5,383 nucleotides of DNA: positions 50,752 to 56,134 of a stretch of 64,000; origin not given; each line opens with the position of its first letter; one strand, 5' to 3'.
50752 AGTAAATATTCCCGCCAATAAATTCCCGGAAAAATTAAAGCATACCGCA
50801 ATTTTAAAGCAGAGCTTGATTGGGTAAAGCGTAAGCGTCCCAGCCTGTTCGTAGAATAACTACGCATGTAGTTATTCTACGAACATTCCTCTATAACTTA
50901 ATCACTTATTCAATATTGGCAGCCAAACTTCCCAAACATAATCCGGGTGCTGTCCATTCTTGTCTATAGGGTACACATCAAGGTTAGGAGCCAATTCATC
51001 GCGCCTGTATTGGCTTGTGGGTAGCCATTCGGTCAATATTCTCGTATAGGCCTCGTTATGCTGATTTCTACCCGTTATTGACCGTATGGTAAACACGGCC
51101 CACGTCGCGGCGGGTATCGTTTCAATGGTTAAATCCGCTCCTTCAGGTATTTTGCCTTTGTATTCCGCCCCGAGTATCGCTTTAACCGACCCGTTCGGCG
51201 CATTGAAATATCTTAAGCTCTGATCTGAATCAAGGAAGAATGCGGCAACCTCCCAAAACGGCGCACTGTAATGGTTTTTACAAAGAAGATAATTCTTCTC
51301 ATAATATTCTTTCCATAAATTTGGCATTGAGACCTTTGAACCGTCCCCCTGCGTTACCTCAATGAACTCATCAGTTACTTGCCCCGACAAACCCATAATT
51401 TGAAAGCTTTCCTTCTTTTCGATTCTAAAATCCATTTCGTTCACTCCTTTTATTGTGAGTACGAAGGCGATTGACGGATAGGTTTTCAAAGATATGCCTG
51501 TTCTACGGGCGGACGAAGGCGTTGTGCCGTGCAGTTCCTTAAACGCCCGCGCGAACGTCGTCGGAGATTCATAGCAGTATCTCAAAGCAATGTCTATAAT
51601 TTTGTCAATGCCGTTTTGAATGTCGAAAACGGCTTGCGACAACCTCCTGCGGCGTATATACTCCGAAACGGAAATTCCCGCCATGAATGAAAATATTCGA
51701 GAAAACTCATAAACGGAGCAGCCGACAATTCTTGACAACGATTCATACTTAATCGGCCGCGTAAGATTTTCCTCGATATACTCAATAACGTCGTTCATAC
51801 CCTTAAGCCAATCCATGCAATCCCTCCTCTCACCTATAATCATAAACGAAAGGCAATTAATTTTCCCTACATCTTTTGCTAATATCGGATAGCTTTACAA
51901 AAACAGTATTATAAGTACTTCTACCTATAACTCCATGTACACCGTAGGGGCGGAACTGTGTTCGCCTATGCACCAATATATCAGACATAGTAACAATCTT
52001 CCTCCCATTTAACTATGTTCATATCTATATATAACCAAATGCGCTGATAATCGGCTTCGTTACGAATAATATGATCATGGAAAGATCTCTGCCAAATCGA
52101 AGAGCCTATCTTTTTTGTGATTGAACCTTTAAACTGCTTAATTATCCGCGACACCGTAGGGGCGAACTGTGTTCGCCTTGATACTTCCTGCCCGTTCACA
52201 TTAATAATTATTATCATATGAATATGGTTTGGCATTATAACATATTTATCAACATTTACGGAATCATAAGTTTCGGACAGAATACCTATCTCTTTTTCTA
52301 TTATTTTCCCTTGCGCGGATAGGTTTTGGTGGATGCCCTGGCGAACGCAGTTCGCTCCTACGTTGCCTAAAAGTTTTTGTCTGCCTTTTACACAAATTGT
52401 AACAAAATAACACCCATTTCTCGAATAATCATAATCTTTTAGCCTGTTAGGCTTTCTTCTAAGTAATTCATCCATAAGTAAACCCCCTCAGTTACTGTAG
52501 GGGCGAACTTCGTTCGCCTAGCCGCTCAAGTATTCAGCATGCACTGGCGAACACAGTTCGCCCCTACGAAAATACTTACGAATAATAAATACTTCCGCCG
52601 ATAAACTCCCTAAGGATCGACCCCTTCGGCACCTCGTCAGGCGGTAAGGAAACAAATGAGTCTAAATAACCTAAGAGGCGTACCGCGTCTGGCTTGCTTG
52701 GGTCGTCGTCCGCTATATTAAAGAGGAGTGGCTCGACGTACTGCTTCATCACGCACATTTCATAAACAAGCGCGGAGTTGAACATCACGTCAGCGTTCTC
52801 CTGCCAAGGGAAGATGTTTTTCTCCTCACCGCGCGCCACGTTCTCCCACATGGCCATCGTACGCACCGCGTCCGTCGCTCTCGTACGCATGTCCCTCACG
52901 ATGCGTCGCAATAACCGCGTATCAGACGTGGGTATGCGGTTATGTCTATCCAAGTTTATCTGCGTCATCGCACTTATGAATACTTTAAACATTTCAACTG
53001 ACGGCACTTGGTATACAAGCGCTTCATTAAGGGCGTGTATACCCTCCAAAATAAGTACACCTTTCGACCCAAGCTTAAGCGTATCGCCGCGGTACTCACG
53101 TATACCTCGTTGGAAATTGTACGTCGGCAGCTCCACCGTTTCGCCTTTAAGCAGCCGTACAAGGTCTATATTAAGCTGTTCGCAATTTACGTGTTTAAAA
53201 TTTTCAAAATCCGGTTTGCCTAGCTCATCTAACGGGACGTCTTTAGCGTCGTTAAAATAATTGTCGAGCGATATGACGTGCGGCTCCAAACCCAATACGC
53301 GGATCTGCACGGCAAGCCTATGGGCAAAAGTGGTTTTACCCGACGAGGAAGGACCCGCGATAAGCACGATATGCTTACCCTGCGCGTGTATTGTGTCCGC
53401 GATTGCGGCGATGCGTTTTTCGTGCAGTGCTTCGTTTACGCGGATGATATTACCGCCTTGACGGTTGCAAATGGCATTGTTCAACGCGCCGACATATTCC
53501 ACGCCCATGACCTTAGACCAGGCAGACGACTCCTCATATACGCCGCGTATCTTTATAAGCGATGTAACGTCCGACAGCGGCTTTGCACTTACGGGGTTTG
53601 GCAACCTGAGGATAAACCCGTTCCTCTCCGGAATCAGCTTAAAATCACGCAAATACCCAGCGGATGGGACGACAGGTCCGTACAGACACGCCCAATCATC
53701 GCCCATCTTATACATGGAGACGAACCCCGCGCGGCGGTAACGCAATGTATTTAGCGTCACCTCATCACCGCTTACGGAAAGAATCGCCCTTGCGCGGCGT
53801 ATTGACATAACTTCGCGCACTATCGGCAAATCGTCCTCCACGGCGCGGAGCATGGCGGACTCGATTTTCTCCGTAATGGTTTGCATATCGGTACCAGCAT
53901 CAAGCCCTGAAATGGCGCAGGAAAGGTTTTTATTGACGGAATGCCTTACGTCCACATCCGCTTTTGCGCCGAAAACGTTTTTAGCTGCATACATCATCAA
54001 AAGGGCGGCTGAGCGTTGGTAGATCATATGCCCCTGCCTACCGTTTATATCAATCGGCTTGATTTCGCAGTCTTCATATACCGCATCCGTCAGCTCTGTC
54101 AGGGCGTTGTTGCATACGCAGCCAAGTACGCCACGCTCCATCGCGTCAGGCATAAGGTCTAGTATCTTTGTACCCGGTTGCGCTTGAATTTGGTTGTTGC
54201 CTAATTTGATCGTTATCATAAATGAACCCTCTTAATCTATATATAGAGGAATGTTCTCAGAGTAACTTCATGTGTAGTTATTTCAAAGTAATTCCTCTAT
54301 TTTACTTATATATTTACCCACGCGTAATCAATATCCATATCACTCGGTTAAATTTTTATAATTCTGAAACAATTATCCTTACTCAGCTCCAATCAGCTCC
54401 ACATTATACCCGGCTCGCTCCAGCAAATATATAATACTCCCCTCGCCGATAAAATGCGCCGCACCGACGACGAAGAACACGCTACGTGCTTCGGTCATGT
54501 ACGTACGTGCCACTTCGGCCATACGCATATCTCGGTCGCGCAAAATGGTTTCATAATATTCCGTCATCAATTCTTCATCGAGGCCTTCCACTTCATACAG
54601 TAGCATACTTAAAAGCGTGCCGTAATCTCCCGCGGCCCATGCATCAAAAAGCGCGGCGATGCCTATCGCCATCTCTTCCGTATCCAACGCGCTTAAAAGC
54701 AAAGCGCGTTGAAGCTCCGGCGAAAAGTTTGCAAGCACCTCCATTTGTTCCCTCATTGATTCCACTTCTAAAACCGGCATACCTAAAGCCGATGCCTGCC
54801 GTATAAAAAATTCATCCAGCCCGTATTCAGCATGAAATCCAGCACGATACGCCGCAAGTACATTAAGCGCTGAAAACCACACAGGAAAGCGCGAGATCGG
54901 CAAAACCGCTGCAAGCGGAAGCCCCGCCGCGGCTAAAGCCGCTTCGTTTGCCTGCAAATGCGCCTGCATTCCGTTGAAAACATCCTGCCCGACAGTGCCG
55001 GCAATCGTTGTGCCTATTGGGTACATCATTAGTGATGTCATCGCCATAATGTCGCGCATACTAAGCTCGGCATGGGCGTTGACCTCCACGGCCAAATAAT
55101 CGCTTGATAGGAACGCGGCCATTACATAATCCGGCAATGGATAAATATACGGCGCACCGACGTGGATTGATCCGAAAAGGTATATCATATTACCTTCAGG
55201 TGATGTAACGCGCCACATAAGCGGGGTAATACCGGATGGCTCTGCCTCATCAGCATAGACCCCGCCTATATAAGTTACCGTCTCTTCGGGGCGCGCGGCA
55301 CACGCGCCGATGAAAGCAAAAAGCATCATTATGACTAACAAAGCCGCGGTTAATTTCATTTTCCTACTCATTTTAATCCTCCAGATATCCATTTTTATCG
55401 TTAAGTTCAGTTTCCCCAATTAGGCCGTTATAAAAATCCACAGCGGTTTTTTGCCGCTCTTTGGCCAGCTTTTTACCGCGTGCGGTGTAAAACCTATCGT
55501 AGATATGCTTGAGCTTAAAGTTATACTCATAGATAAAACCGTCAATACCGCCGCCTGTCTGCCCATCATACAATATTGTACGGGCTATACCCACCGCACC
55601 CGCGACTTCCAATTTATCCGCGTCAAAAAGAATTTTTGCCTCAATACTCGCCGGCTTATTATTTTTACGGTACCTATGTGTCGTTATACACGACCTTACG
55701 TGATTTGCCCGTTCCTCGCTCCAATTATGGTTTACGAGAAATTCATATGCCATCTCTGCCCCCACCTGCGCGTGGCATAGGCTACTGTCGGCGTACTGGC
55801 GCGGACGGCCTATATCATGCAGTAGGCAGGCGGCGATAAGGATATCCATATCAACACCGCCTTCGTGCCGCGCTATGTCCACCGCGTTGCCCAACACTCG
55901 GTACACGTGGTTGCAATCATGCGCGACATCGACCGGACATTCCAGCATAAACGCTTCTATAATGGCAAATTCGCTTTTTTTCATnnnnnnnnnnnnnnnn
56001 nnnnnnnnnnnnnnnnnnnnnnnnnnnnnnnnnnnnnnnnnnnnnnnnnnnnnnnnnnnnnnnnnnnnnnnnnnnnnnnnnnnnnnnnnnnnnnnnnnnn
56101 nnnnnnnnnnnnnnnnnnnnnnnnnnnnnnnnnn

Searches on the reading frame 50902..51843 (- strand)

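Call 16: search_protein_families(library=pfam, proteins=[window:50902-51843:-], max_evalue=0.00001)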
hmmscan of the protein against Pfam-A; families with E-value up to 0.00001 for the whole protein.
window:50902-51843:- (313 aa): 4 families
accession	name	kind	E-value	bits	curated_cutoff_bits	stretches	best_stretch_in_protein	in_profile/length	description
PF12833.13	HTH_18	-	1.5e-15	57.7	33.6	1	36-114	1-79/80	Helix-turn-helix domain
PF06445.20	GyrI-like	-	2e-11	44.9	26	1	137-310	1-154/155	GyrI-like small molecule binding domain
PF14526.11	Cass2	-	2.4e-11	44.5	27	1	140-310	1-150/150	Integron-associated effector binding protein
PF00165.29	HTH_AraC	-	1.2e-09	38.4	26.6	0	81-113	10-41/42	Bacterial regulatory helix-turn-helix proteins, AraC family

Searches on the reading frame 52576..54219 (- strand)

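Call 16: search_protein_families(library=pfam, proteins=[window:52576-54219:-], max_evalue=0.00001)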
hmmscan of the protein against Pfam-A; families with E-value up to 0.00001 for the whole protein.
window:52576-54219:- (547 aa): 1 family
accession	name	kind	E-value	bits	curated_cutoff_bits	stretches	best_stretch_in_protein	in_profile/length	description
PF00485.24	PRK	-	2.9e-15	57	22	1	285-482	2-189/196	Phosphoribulokinase / Uridine kinase family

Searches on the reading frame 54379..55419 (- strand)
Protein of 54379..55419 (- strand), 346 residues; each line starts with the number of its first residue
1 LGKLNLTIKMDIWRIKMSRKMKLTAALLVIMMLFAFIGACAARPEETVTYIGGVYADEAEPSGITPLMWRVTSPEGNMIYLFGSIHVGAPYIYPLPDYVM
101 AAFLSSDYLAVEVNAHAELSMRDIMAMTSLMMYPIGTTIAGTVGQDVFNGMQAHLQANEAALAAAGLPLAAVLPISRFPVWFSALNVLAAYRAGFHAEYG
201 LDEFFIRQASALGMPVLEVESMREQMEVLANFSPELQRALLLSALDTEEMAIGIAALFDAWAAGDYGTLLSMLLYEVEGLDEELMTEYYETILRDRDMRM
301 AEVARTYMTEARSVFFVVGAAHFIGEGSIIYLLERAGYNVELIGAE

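Call 16: search_protein_families(library=pfam, proteins=[window:54379-55419:-], max_evalue=0.00001)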
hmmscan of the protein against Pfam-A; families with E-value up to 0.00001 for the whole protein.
window:54379-55419:- (346 aa): 1 family
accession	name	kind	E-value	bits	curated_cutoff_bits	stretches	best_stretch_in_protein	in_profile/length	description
PF01963.22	TraB_PrgY_gumN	-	2.5e-55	188.6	26.8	1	67-341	1-262/263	TraB/PrgY/gumN family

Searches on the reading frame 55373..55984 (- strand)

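Call 16: search_protein_families(library=pfam, proteins=[window:55373-55984:-], max_evalue=0.00001)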
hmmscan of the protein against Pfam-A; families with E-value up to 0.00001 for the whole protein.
window:55373-55984:- (203 aa): 1 family
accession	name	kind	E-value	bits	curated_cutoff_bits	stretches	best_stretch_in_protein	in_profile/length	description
PF01966.28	HD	-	2.1e-16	60.7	22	1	25-126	3-114/116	HD domain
